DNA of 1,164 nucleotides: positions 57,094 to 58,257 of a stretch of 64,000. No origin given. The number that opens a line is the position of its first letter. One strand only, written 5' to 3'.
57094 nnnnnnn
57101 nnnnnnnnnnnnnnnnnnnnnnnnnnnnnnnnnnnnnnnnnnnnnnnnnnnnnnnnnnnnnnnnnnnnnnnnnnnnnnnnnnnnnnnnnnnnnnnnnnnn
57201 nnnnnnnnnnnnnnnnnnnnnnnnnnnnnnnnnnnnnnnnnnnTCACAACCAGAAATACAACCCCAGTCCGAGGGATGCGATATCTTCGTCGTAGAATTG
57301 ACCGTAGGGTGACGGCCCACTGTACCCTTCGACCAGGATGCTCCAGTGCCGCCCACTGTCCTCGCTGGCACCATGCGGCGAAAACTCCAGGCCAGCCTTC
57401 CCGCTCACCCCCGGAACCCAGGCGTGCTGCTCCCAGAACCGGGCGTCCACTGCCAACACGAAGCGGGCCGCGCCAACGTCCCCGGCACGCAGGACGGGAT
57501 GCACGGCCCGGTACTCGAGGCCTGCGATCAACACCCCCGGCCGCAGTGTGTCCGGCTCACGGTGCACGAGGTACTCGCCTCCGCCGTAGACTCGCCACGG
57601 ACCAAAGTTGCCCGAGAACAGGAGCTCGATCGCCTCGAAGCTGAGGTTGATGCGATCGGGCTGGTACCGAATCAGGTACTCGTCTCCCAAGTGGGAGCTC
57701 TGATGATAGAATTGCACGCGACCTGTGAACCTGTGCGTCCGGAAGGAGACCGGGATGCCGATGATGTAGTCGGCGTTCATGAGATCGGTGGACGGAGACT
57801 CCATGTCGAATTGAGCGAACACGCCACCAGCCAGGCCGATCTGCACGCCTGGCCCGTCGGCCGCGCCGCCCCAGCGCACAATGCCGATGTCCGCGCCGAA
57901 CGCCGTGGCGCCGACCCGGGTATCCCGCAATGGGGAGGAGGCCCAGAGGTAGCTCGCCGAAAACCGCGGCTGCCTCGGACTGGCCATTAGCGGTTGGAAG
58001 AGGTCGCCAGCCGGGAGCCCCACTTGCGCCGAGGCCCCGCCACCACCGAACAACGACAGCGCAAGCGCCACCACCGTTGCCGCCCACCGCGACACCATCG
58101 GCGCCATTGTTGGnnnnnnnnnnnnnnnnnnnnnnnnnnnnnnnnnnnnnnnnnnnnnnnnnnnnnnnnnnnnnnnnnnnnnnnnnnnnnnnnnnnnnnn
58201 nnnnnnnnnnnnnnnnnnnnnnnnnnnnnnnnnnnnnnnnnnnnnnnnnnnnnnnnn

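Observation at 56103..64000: HlyD / 2x ATPase / 2x ABC-2 permease exporter with no TolC-like gene, continuing into five unusual passengers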

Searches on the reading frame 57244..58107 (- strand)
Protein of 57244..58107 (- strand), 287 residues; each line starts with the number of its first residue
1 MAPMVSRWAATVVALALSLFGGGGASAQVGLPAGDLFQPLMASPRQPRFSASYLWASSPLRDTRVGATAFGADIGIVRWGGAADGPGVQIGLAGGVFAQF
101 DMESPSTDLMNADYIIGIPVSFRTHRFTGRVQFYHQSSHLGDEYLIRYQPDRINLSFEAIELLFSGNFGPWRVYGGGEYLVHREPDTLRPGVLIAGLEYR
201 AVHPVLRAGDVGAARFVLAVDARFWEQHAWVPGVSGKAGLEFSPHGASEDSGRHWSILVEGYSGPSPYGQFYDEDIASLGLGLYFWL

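Call 6: search_protein_families(library=pfam, proteins=[window:57244-58107:-], max_evalue=0.01)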
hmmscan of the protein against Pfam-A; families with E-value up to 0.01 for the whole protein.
window:57244-58107:- (287 aa): 1 family
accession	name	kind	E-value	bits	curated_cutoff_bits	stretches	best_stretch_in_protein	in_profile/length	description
PF06727.17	DUF1207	-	1.7e-58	198.7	22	1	28-285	85-340/342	Protein of unknown function (DUF1207)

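Call 7: find_encoding_contigs(protein=window:57244-58107:-, flank=10000, max_places=6)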
Protein window:57244-58107:- (287 aa): 2 contigs read that carry it; 2 places shown.
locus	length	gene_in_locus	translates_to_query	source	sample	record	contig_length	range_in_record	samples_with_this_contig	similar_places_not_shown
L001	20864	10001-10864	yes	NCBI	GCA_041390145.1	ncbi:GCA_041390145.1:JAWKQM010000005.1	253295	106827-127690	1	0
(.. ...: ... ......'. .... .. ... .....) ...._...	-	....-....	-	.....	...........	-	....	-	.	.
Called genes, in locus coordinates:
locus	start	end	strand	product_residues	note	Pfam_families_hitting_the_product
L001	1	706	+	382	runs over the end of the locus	PF10509:GalKase_gal_bdg, PF00288:GHMP_kinases_N, PF08544:GHMP_kinases_C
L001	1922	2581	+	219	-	PF00440:TetR_N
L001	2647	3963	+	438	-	PF02321:OEP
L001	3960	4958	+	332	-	PF25973:BSH_CzcB (weak), PF25881:HH_YBHG, PF25954:Beta-barrel_RND_2 (weak), PF25990:Beta-barrel_YknX (weak), PF26002:Beta-barrel_AprE (weak)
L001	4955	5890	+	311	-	PF00005:ABC_tran, PF13304:AAA_21 (faint), PF13732:DrrA1-3_C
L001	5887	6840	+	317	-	PF00005:ABC_tran, PF13304:AAA_21 (faint)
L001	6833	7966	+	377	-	PF12679:ABC2_membrane_2, PF12698:ABC2_membrane_3, PF01061:ABC2_membrane, PF12730:ABC2_membrane_4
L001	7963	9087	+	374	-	PF12679:ABC2_membrane_2, PF12698:ABC2_membrane_3, PF01061:ABC2_membrane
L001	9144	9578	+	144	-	-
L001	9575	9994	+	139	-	-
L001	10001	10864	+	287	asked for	PF06727:DUF1207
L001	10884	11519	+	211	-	-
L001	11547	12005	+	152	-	PF01322:Cytochrom_C_2 (faint)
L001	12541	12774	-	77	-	-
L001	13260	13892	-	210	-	PF01545:Cation_efflux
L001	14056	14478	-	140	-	-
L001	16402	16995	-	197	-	PF27874:Mob_CxxC_CxxC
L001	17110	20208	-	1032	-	PF03175:DNA_pol_B_2 (weak)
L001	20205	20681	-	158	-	-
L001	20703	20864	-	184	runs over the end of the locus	-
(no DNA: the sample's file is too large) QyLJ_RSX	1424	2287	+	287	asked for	PF06727:DUF1207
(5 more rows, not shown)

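Call 13: search_protein_families(library=ncbifam, proteins=[window:57244-58107:-], max_evalue=0.01)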
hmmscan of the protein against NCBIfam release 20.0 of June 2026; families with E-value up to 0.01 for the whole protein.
window:57244-58107:- (287 aa): 0 families

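Call 24: find_homologous_proteins(query=window:57244-58107:-, max_evalue=0.001)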
Query window:57244-58107:- (287 aa): 2820 proteins with E <= 0.001 among 8000 candidates; the best 120 are listed.
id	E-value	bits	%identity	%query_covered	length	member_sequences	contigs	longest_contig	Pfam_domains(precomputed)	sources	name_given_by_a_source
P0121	3.2e-189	646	100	100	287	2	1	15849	PF06727.18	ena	-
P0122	3.8e-155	534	84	93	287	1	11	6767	PF06727.18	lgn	-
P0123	1.8e-136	473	75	96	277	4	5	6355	PF06727.18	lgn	-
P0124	4.0e-122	425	69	89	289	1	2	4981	PF06727.18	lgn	-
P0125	1.5e-121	424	66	100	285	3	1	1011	PF06727.18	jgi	jgi:hypothetical protein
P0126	7.7e-120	418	65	100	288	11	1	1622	PF06727.18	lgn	-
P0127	7.4e-95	336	58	89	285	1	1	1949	PF06727.18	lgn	-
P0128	1.8e-91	325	57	90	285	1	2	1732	PF06727.18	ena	-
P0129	6.4e-91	323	55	99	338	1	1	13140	PF06727.18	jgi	-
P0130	2.6e-90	321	55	88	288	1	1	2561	PF06727.18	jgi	-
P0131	5.2e-90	320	57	92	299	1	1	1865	PF06727.18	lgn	-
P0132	1.0e-89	319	55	99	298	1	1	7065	PF06727.18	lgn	-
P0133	1.4e-89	319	57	88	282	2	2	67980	PF06727.18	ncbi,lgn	-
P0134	1.7e-89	318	54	98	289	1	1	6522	PF06727.18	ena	-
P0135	3.2e-89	317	57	92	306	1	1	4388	PF06727.18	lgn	-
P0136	7.4e-89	316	55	90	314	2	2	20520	PF06727.18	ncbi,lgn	-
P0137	9.0e-89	316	53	95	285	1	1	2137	PF06727.18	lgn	-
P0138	1.2e-88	316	53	97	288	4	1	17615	PF06727.18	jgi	-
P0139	7.4e-88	313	55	90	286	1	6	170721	PF06727.18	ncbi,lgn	-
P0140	2.0e-87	312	48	97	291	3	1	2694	PF06727.18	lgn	-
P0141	2.5e-87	311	53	91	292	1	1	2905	PF06727.18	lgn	-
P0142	4.7e-87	310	52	96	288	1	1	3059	PF06727.18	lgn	-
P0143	6.6e-86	307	49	98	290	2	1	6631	PF06727.18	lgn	-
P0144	8.8e-86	306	54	90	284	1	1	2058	PF06727.18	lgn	-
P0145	1.3e-85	306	54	91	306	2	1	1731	PF06727.18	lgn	-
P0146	1.7e-85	305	55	88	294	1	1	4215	PF06727.18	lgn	-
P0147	1.8e-85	305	51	95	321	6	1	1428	PF06727.18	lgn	-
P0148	2.9e-85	304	55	90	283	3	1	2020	PF06727.18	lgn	-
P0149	3.6e-85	304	52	92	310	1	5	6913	PF06727.18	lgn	-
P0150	5.5e-85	304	51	96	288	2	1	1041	PF06727.18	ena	-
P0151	5.7e-85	303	54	92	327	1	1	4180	PF06727.18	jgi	jgi:hypothetical protein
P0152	6.2e-85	303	52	88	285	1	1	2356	PF06727.18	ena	-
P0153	1.3e-84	302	51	97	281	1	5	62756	PF06727.18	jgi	jgi:hypothetical protein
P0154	1.3e-84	302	51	88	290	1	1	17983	PF06727.18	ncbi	-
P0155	1.7e-84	302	51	94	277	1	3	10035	PF06727.18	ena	-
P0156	1.9e-84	302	51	98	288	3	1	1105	PF06727.18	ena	-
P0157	2.4e-84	301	52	92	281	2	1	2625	PF06727.18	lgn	-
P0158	2.7e-84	301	51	97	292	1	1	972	PF06727.18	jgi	jgi:hypothetical protein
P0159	4.5e-84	301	51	90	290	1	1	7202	PF06727.18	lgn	-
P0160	4.8e-84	300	53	88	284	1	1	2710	PF06727.18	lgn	-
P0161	5.3e-84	300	50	95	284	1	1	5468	PF06727.18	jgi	jgi:hypothetical protein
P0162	6.8e-84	300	52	97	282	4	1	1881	PF06727.18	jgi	jgi:hypothetical protein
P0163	7.3e-84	300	52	93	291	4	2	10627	PF06727.18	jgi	jgi:hypothetical protein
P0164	2.3e-83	298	52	92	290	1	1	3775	PF06727.18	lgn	-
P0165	8.2e-83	296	53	90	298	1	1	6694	PF06727.18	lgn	-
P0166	9.0e-83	296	50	94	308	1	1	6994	PF06727.18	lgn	-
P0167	5.3e-82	294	51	88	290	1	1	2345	PF06727.18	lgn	-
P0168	5.7e-82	294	51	95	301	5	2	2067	PF06727.18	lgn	-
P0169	9.9e-82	293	51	94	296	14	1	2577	PF06727.18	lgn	-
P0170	1.1e-81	293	53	92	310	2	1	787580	PF06727.18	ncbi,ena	-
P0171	1.6e-81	292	58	81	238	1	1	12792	PF06727.18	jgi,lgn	-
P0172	1.9e-81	292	53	89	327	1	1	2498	PF06727.18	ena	-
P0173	2.5e-81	292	53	90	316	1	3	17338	PF06727.18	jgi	jgi:hypothetical protein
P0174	1.2e-80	289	51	87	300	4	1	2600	PF06727.18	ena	-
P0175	1.4e-80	289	53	89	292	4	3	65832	PF06727.18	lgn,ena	-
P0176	1.6e-80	289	50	93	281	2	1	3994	PF06727.18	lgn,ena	-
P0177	2.4e-80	288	48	95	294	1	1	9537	PF06727.18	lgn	-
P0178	2.9e-80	288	54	90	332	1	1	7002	PF06727.18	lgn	-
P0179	5.5e-80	287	50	92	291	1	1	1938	PF06727.18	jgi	jgi:hypothetical protein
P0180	6.3e-80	287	52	90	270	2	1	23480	PF06727.18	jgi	-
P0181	2.1e-79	285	51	90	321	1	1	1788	PF06727.18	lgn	-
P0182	2.2e-79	285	50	89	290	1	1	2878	PF06727.18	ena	-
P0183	4.8e-79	284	47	98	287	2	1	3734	PF06727.18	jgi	jgi:hypothetical protein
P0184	5.1e-79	284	47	89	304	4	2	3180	PF06727.18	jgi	jgi:hypothetical protein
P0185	6.0e-79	284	50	89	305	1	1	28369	PF06727.18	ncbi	-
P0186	6.4e-79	284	50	90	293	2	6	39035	PF06727.18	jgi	jgi:hypothetical protein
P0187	7.0e-79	284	50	89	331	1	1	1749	PF06727.18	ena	-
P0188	8.2e-79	283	48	98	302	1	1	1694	PF06727.18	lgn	-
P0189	8.7e-79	283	49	98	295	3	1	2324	PF06727.18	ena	-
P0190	9.4e-79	283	51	88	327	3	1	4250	PF06727.18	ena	-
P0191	1.4e-78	283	51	90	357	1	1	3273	PF06727.18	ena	-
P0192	1.5e-78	282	49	89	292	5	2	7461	PF06727.18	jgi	jgi:uncharacterized protein DUF1207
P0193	1.6e-78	282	51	90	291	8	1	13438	PF06727.18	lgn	-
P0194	1.7e-78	282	52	89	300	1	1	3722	PF06727.18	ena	-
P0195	1.8e-78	282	51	93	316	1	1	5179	PF06727.18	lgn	-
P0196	3.7e-78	281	51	88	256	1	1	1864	PF06727.18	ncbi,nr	ncbi:MAG: DUF1207 domain-containing protein, partial [Gammaproteobacteria bacterium]|nr:DUF1207 doma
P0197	4.9e-78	281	49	88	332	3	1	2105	PF06727.18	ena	-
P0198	5.5e-78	281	49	89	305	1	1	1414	PF06727.18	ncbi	-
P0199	5.9e-78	280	47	100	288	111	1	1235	PF06727.18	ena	-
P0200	6.2e-78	280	51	88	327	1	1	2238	PF06727.18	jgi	jgi:hypothetical protein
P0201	7.1e-78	280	50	88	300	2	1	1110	PF06727.18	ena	-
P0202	7.9e-78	280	50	98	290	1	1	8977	PF06727.18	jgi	jgi:hypothetical protein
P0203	8.2e-78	280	53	90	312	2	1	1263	PF06727.18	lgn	-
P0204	9.8e-78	280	51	90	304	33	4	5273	PF06727.18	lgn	-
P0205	1.1e-77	280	51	90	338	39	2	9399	PF06727.18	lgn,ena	-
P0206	1.2e-77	279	48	100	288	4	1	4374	PF06727.18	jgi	jgi:uncharacterized protein DUF1207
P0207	1.3e-77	279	47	100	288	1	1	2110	PF06727.18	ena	-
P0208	1.6e-77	279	52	88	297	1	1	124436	PF06727.18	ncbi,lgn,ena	-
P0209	1.9e-77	279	49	89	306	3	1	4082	PF06727.18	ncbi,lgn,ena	-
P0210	2.1e-77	279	50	89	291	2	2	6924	PF06727.18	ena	-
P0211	2.3e-77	279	52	86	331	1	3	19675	PF06727.18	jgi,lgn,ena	jgi:hypothetical protein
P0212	2.6e-77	278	50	93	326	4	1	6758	PF06727.18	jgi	jgi:hypothetical protein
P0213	2.7e-77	278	51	90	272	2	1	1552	PF06727.18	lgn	-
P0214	3.1e-77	278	50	89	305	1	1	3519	PF06727.18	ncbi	-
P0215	3.3e-77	278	51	93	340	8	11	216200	PF06727.18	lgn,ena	-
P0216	3.9e-77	278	49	89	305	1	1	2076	PF06727.18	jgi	jgi:hypothetical protein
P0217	5.2e-77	277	52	91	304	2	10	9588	PF06727.18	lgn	-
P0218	5.3e-77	277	50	89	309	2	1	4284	PF06727.18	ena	-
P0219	5.4e-77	277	49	90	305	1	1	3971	PF06727.18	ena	-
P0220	5.6e-77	277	49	89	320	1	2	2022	PF06727.18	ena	-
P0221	6.4e-77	277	50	89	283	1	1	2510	PF06727.18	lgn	-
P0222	6.8e-77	277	50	94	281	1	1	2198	PF06727.18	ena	-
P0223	7.0e-77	277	53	88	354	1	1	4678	PF06727.18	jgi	jgi:hypothetical protein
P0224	9.1e-77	277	50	91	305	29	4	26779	PF06727.18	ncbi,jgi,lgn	-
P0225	9.5e-77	276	49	88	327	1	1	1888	PF06727.18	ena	-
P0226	1.4e-76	276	67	66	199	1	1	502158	PF06727.18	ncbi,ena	-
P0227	1.6e-76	276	48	97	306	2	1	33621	PF06727.18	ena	-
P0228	1.6e-76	276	51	90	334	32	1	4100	PF06727.18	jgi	jgi:hypothetical protein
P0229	1.8e-76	276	49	93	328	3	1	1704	PF06727.18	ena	-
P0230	1.9e-76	275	51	88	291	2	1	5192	PF06727.18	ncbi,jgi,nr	ncbi:MAG: DUF1207 domain-containing protein [Gammaproteobacteria bacterium]|jgi:hypothetical protein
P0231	2.1e-76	275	49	87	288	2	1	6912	PF06727.18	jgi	jgi:hypothetical protein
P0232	3.0e-76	275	48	89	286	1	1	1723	PF06727.18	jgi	jgi:hypothetical protein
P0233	3.5e-76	275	47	99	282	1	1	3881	PF06727.18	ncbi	-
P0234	5.2e-76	274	49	89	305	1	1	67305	PF06727.18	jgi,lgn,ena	-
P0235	5.3e-76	274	52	91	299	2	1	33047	PF06727.18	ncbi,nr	ncbi:MAG: DUF1207 domain-containing protein [Thermoanaerobaculia bacterium]|nr:DUF1207 domain-contai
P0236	7.2e-76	274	50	89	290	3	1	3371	PF06727.18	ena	-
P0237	8.6e-76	273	49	90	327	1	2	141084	PF06727.18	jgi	-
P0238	8.9e-76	273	50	88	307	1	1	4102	PF06727.18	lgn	-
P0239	9.2e-76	273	47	100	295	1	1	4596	PF06727.18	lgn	-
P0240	9.4e-76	273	52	86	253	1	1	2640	PF06727.18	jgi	jgi:hypothetical protein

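Call 25: find_encoding_contigs(protein=P0170, flank=9000, max_places=2)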
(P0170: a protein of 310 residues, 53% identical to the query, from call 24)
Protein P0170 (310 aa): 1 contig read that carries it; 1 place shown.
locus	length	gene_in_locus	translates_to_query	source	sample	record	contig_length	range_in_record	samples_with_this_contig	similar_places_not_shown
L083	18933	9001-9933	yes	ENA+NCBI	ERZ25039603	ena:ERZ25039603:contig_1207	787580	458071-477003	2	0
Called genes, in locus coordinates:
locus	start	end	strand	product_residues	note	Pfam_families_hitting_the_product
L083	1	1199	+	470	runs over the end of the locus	PF03631:Virul_fac_BrkB, PF02082:Rrf2 (weak)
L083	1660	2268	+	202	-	PF00440:TetR_N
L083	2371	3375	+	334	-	PF25919:BSH_CusB (faint), PF25917:BSH_RND, PF25973:BSH_CzcB, PF25881:HH_YBHG, PF25954:Beta-barrel_RND_2, PF25990:Beta-barrel_YknX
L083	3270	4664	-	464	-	-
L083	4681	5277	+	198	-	PF00005:ABC_tran (weak), PF13304:AAA_21 (weak), PF13732:DrrA1-3_C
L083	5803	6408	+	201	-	PF01061:ABC2_membrane, PF12679:ABC2_membrane_2, PF12698:ABC2_membrane_3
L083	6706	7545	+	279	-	PF12698:ABC2_membrane_3, PF12679:ABC2_membrane_2, PF01061:ABC2_membrane, PF12730:ABC2_membrane_4 (weak)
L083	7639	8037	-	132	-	-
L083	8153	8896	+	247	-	PF02321:OEP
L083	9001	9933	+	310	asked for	PF06727:DUF1207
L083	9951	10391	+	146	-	-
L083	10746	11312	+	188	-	-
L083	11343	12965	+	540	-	PF00115:COX1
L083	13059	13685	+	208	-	PF20046:DUF6448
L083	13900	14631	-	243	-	PF14329:DUF4386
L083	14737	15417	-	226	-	PF14329:DUF4386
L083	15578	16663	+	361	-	PF12625:Arabinose_bd, PF00165:HTH_AraC (faint), PF12833:HTH_18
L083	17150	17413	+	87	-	PF04014:MazE_antitoxin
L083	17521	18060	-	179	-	-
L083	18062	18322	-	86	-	-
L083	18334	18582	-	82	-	-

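Call 26: find_encoding_contigs(protein=P0139, flank=9000, max_places=2)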
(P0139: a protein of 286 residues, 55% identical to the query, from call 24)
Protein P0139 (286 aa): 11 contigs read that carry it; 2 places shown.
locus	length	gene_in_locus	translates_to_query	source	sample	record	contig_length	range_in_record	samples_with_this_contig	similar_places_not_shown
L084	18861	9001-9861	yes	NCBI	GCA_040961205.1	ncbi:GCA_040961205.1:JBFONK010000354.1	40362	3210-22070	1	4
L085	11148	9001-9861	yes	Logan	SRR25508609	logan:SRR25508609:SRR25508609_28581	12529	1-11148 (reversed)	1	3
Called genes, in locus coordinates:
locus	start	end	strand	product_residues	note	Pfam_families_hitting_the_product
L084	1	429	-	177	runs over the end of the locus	PF27139:Aq_1264_TM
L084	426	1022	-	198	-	PF04205:FMN_bind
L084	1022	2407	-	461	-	-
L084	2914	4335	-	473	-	PF00890:FAD_binding_2 (weak), PF01134:GIDA, PF07992:Pyr_redox_2, PF12831:FAD_oxidored (weak), PF13450:NAD_binding_8 (faint), PF13738:Pyr_redox_3, PF00070:Pyr_redox, PF02852:Pyr_redox_dim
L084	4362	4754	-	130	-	PF02411:MerT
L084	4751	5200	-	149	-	PF20587:DUF6789, PF07274:DUF1440 (weak)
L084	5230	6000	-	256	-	-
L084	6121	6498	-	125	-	PF13490:zf-HC2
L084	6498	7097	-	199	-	PF04542:Sigma70_r2, PF22029:PhyR_sigma2, PF08281:Sigma70_r4_2, PF04545:Sigma70_r4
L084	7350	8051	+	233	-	PF00440:TetR_N, PF16859:TetR_C_11 (weak), PF14246:TetR_C_7 (weak)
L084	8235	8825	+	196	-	PF13505:OMP_b-brl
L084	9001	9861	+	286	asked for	PF06727:DUF1207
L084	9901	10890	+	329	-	PF13176:TPR_7 (faint), PF13428:TPR_14 (faint), PF13432:TPR_16 (faint), PF14559:TPR_19 (faint), PF13181:TPR_8 (faint), PF13414:TPR_11 (faint)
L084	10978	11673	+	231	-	PF00072:Response_reg, PF00486:Trans_reg_C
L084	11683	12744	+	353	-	PF13493:DUF4118, PF00512:HisKA, PF02518:HATPase_c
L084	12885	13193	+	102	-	-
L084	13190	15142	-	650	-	PF13520:AA_permease_2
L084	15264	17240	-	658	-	PF03713:DUF305, PF22494:choice_anch_I (faint), PF10282:Lactonase (faint), PF25174:Beta-prop_THOC3 (faint), PF02239:Cytochrom_D1 (faint), PF21783:YNCE (weak)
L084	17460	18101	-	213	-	-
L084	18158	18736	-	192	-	PF07638:Sigma70_ECF (weak), PF04542:Sigma70_r2, PF08281:Sigma70_r4_2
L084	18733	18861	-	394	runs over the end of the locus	-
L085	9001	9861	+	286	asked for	PF06727:DUF1207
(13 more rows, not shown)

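Call 27: find_encoding_contigs(protein=P0215, flank=9000, max_places=2)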
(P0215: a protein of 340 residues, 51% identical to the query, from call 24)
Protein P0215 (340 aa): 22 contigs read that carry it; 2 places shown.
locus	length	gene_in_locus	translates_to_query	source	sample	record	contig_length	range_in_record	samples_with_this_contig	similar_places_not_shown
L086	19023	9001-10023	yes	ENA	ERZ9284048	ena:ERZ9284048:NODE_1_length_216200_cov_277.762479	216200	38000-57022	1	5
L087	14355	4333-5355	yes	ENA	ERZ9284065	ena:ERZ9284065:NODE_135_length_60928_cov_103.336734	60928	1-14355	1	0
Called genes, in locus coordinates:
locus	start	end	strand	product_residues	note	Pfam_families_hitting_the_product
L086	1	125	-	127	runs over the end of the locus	PF01741:MscL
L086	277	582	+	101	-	-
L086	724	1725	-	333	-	PF12801:Fer4_5, PF00037:Fer4 (faint), PF12801:Fer4_5, PF13237:Fer4_10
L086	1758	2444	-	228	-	PF02683:DsbD_TM, PF13386:DsbD_2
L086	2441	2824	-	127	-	PF00578:AhpC-TSA (weak), PF00085:Thioredoxin, PF13098:Thioredoxin_2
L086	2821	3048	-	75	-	PF13192:Thioredoxin_3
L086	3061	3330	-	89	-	-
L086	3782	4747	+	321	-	PF00226:DnaJ, PF01556:DnaJ_C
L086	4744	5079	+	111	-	PF13591:MerR_2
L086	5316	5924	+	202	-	PF00440:TetR_N, PF17932:TetR_C_24 (weak), PF16925:TetR_C_13 (weak)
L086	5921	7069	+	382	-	PF25917:BSH_RND, PF25973:BSH_CzcB (weak), PF25989:YknX_C (weak)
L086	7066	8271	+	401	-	PF12704:MacB_PCD, PF02687:FtsX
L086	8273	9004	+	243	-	PF00005:ABC_tran, PF02463:SMC_N (faint), PF13304:AAA_21 (faint)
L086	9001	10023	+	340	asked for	PF06727:DUF1207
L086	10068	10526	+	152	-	PF01322:Cytochrom_C_2 (weak)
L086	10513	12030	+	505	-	PF02321:OEP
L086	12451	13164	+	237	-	PF04405:ScdA_N, PF01814:Hemerythrin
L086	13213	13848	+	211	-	PF20046:DUF6448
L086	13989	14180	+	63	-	PF13459:Fer4_15, PF13370:Fer4_13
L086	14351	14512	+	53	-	PF00301:Rubredoxin, PF21349:RUBY_RBDX (faint)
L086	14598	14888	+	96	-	PF03992:ABM (weak)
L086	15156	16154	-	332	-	PF01180:DHO_dh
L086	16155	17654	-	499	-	PF14691:Fer4_20, PF01262:AlaDh_PNT_C (faint), PF13738:Pyr_redox_3 (faint), PF07992:Pyr_redox_2, PF13450:NAD_binding_8 (weak), PF00070:Pyr_redox (weak)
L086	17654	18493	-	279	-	PF00970:FAD_binding_6 (faint), PF10418:DHODB_Fe-S_bind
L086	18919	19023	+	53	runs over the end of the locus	PF00301:Rubredoxin, PF21349:RUBY_RBDX (faint)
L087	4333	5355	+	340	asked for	PF06727:DUF1207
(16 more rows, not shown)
